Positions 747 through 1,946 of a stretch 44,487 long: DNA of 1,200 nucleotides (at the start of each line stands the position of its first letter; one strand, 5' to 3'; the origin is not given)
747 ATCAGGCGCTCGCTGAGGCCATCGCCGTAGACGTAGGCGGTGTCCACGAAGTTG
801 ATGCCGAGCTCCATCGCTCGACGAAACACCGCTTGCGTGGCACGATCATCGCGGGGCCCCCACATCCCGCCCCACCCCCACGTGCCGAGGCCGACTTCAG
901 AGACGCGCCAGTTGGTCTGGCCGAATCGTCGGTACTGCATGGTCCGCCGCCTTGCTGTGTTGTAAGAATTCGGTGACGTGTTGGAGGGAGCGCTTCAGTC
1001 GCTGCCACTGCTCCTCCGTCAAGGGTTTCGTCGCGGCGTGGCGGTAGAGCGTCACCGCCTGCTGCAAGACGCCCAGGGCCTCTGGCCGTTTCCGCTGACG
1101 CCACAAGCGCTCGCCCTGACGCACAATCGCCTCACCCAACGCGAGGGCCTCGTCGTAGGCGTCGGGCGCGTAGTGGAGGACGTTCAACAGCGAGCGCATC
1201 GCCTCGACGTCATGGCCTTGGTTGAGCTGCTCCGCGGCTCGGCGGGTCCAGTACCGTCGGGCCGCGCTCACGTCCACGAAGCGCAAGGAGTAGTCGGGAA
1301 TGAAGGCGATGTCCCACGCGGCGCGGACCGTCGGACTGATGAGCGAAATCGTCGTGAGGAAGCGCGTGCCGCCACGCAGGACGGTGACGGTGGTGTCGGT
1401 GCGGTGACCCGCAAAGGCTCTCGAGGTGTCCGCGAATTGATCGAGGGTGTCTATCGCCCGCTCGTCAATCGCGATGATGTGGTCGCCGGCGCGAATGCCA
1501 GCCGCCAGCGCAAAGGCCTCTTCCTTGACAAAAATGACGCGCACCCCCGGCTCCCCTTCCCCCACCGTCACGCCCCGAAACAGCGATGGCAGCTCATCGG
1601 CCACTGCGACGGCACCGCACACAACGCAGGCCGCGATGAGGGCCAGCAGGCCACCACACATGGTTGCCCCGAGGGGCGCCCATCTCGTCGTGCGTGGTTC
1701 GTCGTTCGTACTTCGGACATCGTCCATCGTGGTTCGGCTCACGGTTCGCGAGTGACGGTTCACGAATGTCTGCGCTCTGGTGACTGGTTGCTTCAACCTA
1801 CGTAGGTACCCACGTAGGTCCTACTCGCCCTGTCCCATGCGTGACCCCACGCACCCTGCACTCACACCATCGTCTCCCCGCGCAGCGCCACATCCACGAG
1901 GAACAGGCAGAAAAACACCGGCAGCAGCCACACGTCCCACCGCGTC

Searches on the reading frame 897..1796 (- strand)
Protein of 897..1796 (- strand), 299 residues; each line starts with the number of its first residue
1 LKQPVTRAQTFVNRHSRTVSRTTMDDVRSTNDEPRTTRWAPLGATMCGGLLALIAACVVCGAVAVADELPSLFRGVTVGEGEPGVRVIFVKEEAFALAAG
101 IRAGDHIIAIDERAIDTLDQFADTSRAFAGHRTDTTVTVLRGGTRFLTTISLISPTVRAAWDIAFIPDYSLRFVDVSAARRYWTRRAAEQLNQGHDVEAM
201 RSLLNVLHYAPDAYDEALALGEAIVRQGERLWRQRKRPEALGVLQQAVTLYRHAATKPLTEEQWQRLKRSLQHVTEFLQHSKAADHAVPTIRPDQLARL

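Call 78: search_protein_families(library=ncbifam, proteins=[window:897-1796:-], max_evalue=0.001)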
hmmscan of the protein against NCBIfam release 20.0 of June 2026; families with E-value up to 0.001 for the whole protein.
window:897-1796:- (299 aa): 2 families
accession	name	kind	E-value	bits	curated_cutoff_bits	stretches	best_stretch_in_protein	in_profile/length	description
NF040965.1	MamP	equivalog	1.4e-06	28.2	300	1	96-145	147-195/290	magnetosome magnetite formation protein MamP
NF041199.1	trx7_PDZ_seleno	equivalog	0.00091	18.2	300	0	85-152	205-272/390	Trx7/PDZ domain-containing (seleno)protein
